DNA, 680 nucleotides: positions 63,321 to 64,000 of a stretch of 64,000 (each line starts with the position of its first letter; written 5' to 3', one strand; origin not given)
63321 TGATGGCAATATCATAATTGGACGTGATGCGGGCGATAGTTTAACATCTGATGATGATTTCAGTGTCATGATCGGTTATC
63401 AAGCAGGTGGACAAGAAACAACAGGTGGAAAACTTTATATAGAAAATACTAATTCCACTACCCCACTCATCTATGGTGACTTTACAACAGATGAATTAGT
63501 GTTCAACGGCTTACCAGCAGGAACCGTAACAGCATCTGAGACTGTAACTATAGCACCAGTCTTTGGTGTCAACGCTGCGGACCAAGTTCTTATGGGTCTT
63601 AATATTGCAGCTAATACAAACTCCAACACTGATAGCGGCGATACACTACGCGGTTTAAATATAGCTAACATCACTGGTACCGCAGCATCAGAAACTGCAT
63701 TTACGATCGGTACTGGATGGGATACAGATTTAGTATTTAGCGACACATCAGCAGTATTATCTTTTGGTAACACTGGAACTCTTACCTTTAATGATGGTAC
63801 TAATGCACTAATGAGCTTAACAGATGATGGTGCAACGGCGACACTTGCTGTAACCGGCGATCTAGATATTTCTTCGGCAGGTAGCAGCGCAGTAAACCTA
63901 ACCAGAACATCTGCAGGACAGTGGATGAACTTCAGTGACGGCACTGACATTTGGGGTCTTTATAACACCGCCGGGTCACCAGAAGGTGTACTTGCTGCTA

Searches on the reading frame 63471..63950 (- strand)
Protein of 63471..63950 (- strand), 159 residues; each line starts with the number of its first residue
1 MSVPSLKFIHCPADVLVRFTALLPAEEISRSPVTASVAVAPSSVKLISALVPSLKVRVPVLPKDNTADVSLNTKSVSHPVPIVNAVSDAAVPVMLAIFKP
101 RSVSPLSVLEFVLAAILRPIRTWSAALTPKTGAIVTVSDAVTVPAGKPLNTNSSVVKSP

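Call 57: find_encoding_contigs(protein=window:63471-63950:-, flank=10000, max_places=3)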
Protein window:63471-63950:- (159 aa): no gene with exactly this product is on record in the collection.

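Call 64: search_protein_families(library=pfam, proteins=[window:63471-63950:-], max_evalue=0.001)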
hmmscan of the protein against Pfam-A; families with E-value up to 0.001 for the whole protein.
window:63471-63950:- (159 aa): 0 families
